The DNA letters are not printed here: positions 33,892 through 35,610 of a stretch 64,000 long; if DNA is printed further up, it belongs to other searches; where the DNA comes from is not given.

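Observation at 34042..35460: PurC-PurE fusion (animal PAICS-like domain order) in an archaeon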

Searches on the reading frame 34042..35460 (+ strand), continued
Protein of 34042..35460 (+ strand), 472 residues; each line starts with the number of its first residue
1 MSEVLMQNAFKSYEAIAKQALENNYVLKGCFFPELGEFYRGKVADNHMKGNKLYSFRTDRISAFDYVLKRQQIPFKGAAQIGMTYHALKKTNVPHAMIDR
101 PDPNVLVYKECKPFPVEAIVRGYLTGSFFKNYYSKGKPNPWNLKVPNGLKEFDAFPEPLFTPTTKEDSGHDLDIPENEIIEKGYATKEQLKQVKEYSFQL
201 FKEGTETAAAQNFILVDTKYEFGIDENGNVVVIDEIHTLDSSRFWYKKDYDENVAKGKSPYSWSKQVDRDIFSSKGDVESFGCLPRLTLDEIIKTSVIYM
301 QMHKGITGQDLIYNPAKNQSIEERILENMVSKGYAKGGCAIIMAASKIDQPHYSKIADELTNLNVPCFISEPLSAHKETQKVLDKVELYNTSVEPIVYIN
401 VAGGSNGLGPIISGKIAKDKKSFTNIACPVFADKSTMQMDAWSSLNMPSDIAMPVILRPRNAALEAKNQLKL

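Call 35: find_related_loci(query=A1, collection=genome_contigs, flank=6000)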
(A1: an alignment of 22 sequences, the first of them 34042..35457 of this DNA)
Query A1 (472 aa) in genome_contigs; peptide patterns used: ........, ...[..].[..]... (x = any residue, [..] = any of these).
600 stretches matched a pattern (row limit reached: there are more); 600 encode a relative of the query (tblastn E <= 1e-3); the best 80 are kept; 80 distinct loci.
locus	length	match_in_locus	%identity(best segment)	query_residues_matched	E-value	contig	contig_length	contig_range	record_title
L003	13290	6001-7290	37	27-472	8e-81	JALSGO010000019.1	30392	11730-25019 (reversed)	MAG: Candidatus Bipolaricaulota bacterium isolate 354-166_maxbin2_scaf2bin.100 354-166_scaffold_1342_c1, whole genome sh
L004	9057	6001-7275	38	33-472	1e-76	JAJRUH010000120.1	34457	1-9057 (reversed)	MAG: Bacteroidetes bacterium isolate Dive96_bin10.164 k141_3685736, whole genome shotgun sequence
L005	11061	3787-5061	37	33-472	3e-74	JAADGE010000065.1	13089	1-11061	MAG: Chlorobiota bacterium isolate M_MetaBat.100 contig-127_7796, whole genome shotgun sequence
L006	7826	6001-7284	40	29-470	5e-73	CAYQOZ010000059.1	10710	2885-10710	MAG TPA_asm: uncultured Candidatus Cloacimonadota bacterium isolate SRP077602_co7_565 genome assembly, contig: NODE_2803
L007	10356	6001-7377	36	25-463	1e-72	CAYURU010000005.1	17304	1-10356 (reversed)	MAG TPA_asm: uncultured Candidatus Peribacteria bacterium isolate SRP192927_co1_1008 genome assembly, contig: NODE_6887_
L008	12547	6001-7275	37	33-472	3e-70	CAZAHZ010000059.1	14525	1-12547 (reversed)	MAG TPA_asm: uncultured Candidatus Cloacimonadota bacterium isolate SRP178699_co2_176 genome assembly, contig: NODE_3520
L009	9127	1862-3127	35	33-470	1e-69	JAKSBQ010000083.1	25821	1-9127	MAG: Opitutales bacterium isolate MAG.200 k141_3453088, whole genome shotgun sequence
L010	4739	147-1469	35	25-459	1e-65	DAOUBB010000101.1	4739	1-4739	MAG TPA_asm: Anaerolineae bacterium isolate H68_701 k101_490344, whole genome shotgun sequence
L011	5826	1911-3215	34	33-472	5e-65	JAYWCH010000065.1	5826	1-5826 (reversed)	MAG: Hymenobacter sp. isolate GL94_UP_concoct_117 GL94_UP_concoct_117_64, whole genome shotgun sequence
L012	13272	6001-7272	34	33-472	9e-65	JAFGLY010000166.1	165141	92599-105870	MAG: Deltaproteobacteria bacterium isolate Zod_Metabat.425 k87_6235395, whole genome shotgun sequence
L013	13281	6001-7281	35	33-470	4e-64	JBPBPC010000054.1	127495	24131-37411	MAG: Janthinobacterium lividum isolate 3300051446_11 3300051446_11_Ga0502435_00000185, whole genome shotgun sequence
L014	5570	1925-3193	32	34-472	1e-62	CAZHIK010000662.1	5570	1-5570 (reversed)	MAG TPA_asm: uncultured Enterobacterales bacterium isolate SRP167671_co1_110 genome assembly, contig: NODE_17164_length_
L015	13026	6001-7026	37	24-351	3e-62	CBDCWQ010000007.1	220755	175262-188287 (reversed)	MAG: Myxococcota bacterium isolate 159d441a-5128-48e9-9a90-04660ad44008 genome assembly, contig: contig_7, whole genome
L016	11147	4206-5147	39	11-331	2e-61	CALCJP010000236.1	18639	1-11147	MAG: uncultured Saprospiraceae bacterium isolate L1_Bin_Bin_151_1 genome assembly, contig: c_000001456096, whole genome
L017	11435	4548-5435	40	32-329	6e-61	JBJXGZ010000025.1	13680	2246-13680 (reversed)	MAG: Saprospiraceae bacterium isolate F1F2.bin.152 k127_8231650, whole genome shotgun sequence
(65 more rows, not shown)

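Call 52: predict_structure(alignment_id=A2)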
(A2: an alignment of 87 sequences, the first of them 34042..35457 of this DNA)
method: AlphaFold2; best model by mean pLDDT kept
length: 472 residues; sequences in the alignment: 87
mean_pLDDT: 92.2   pTM: 0.90
mean pLDDT of the five models: 92.2, 91.5, 90.6, 89.4, 89.3
residues with pLDDT >= 90: 358; 70-90: 101; 50-70: 13; < 50: 0
segments of 3 or more residues with pLDDT < 50: none
pLDDT, mean of each block of 10 residues (from residue 1): 79 95 95 95 96 97 88 96 97 98 98 96 92 72 88 96 88 94 97 98 97 96 97 92 94 92 83 82 86 95 95 87 96 96 96 98 96 95 94 95 88 80 86 90 85 92 97 89
secondary structure, 60 per line:
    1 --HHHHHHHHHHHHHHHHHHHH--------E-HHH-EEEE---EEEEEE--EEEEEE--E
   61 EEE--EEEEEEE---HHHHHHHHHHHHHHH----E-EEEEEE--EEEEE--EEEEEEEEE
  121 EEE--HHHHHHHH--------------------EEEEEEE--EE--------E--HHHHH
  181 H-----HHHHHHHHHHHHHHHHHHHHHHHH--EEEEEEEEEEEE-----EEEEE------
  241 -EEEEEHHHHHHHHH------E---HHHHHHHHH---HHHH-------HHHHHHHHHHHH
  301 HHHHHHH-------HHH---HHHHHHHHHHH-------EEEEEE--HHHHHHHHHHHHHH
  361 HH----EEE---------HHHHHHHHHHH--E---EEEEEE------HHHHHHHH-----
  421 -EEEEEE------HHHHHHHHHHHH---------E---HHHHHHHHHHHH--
elements in order: H3-22 E37-40 E44-49 E52-57 E60-63 E66-72 H76-90 E97-102 E105-109 E112-123 H126-133 E154-160 H176-181 H187-210 E213-224 E230-234 E242-246 H247-255 H266-274 H278-281 H289-307 H321-331 E339-344 H347-362 E367-369 H379-389 E396-401 H408-415 E422-427 H434-445 H459-470
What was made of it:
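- The AlphaFold2 model has pLDDT 92.2 and pTM 0.90 (call 52). The model is confident across the junction (call 52).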

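Call 55: fold_search(model_id=the predicted structure, library=pdb)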
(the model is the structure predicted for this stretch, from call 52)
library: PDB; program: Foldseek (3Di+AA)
matches with E <= 10: 919; with E <= 0.001: 87
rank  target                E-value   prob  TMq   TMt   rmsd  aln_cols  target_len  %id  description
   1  6yb8_A                2.7e-26  1.00  0.46  0.52  21.0       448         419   23  Human octameric PAICS in complex with CAIR and SAICAR (released 2020-07-08)
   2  4ja0_C                1.8e-25  1.00  0.45  0.53  20.6       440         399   22  Crystal structure of the invertebrate bi-functional purine biosynthesis enzyme PAICS at 2.8 A resolution (released 2013-02-27)
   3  4ja0_A                2.3e-25  1.00  0.46  0.54  20.8       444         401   22  Crystal structure of the invertebrate bi-functional purine biosynthesis enzyme PAICS at 2.8 A resolution (released 2013-02-27)
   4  4ja0_B                1.2e-24  1.00  0.45  0.53  20.6       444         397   22  Crystal structure of the invertebrate bi-functional purine biosynthesis enzyme PAICS at 2.8 A resolution (released 2013-02-27)
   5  6yya                  2.8e-23  1.00  0.53  0.83   3.2       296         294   30  Crystal structure of SAICAR Synthetase (PurC) from Mycobacterium abscessus in complex with inhibitor (released 2021-05-12)
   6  6yvq                  9.0e-23  1.00  0.52  0.81   2.7       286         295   31  Crystal structure of SAICAR Synthetase (PurC) from Mycobacterium abscessus in apo form (released 2021-05-12)
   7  1obg                  9.0e-23  1.00  0.53  0.80   3.1       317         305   29  SAICAR-synthase complexed with ATP (released 2003-03-06)
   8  3r9r                  1.7e-22  1.00  0.51  0.79   4.1       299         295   30  Structure of a Phosphoribosylaminoimidazole-succinocarboxamide synthase from Mycobacterium abscessus ATCC 19977 / DSM 44 (released 2011-04-20)
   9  6yyb                  3.9e-22  1.00  0.53  0.82   3.2       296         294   30  Crystal structure of SAICAR Synthetase (PurC) from Mycobacterium abscessus in complex with inhibitor (released 2021-05-12)
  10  6yx3                  4.1e-22  1.00  0.52  0.81   2.7       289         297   31  Crystal structure of SAICAR Synthetase (PurC) from Mycobacterium abscessus in complex with ATP (released 2021-05-12)
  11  2cnq                  5.5e-22  1.00  0.53  0.82   2.6       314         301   29  Atomic resolution structure of SAICAR-synthase from Saccharomyces cerevisiae complexed with ADP, AICAR, succinate (released 2006-06-08)
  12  2cnu                  1.1e-21  1.00  0.52  0.80   2.9       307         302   30  Atomic resolution structure of SAICAR-synthase from Saccharomyces cerevisiae complexed with aspartic acid (released 2006-06-07)
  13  4ja0_D                2.1e-21  1.00  0.37  0.46  20.1       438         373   22  Crystal structure of the invertebrate bi-functional purine biosynthesis enzyme PAICS at 2.8 A resolution (released 2013-02-27)
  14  1obd                  2.5e-21  1.00  0.53  0.81   2.7       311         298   30  SAICAR-synthase complexed with ATP (released 2003-03-06)
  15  2cnv                  9.3e-21  1.00  0.53  0.81   2.7       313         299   29  SAICAR-synthase from Saccharomyces cerevisiae complexed SAICAR (released 2006-06-08)
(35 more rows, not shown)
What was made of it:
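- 35056..35457 (+): PurE domain, class II (aa 339-472), lacking the last ~30 residues of free-standing PurE and of PAICS. Foldseek gives T. denticola PurE at rmsd 1.7 Å over 131 columns (call 55).
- On SAICAR synthetase (PurC, PF01259): TM 0.80-0.83 and rmsd 2.6-3.2 Å to M. abscessus and yeast PurC (call 55)
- On Class II PurE (AIR carboxylase, EC 4.1.1.21): Foldseek gives E 1e-7 and 35% identity for class II, against E of 6e-5 or weaker and 21-26% identity for class I (call 55)
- Closest known: Metazoan PAICS. Different: The modelled domain orientation differs, with an rmsd of about 21 Å (call 55).
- Checked: The AlphaFold2 model is confident across both domains (pLDDT 92.2, pTM 0.90; call 52), and the C-terminal domain superposes on a solved PurE (call 55).
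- The PurE part fits T. denticola class II PurE at rmsd 1.7 Å and 35% identity, against 21-26% identity for class I PurEs (call 55). The domain order is the same as in PAICS, and the best full-length Foldseek matches are human and insect PAICS (call 55). Identity to PAICS is 22-23% (call 55). Full-length superposition on PAICS has an rmsd of about 21 Å, so the modelled domain arrangement differs (call 55).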

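Call 66: find_encoding_contigs(protein=P0009, flank=7000, max_places=1)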
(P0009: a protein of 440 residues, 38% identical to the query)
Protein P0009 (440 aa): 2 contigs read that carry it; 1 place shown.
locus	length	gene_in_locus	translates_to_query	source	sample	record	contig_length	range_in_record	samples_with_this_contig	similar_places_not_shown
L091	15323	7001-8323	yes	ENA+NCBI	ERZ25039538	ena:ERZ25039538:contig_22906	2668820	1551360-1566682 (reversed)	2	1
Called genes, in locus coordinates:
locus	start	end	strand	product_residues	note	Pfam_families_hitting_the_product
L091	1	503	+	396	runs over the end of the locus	PF00478:IMPDH, PF03060:NMO, PF01070:FMN_dh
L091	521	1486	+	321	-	PF00586:AIRS, PF02769:AIRS_C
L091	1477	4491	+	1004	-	PF18072:FGAR-AT_linker, PF00586:AIRS, PF02769:AIRS_C, PF00586:AIRS (weak), PF02769:AIRS_C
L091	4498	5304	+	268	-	PF13507:GATase_5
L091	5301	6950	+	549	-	PF02142:MGS, PF01808:AICARFT_IMPCHas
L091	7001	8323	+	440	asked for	PF01259:SAICAR_synt, PF00731:AIRC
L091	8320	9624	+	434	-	PF02844:GARS_N, PF01071:GARS_A, PF02843:GARS_C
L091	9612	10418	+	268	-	PF00551:Formyl_trans_N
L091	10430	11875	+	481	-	PF13522:GATase_6, PF13537:GATase_7, PF00156:Pribosyltran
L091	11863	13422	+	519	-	PF00117:GATase, PF07722:Peptidase_C26, PF02540:NAD_synthase, PF00958:GMP_synt_C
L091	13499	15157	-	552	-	-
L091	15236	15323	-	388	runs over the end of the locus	-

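Call 67: find_encoding_contigs(protein=P0030, flank=7000, max_places=1)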
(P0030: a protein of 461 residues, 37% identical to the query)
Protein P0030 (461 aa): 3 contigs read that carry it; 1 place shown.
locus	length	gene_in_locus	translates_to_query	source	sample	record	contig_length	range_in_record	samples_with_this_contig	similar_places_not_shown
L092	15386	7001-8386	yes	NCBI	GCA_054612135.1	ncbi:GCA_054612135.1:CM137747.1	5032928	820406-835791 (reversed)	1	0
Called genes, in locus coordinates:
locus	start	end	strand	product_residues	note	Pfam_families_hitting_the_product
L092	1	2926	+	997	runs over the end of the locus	PF02700:PurS (faint), PF18072:FGAR-AT_linker, PF00586:AIRS, PF02769:AIRS_C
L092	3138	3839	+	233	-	PF00117:GATase, PF07685:GATase_3 (weak)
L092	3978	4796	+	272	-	PF13507:GATase_5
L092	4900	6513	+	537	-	PF02142:MGS, PF01808:AICARFT_IMPCHas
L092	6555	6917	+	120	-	PF05635:23S_rRNA_IVP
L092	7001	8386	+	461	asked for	PF01259:SAICAR_synt, PF00731:AIRC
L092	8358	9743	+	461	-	PF00206:Lyase_1, PF08328:ASL_C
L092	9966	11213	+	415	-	PF02844:GARS_N, PF01071:GARS_A, PF02222:ATP-grasp, PF02843:GARS_C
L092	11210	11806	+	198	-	PF00551:Formyl_trans_N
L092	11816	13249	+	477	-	PF13522:GATase_6, PF13537:GATase_7, PF00156:Pribosyltran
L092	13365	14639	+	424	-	PF01979:Amidohydro_1, PF07969:Amidohydro_3 (faint), PF12890:DHOase (weak)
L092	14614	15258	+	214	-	PF00156:Pribosyltran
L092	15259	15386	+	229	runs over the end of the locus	PF00215:OMPdecase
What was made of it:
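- Closest known: Uncharacterised prokaryotic PurC-PurE. Different: It is not embedded in a pur operon, whereas the bacterial examples are (calls 66, 67).
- L092 reads purL-purQ-purH-purCE-purB-purD-purN-purF (calls 66, 67).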
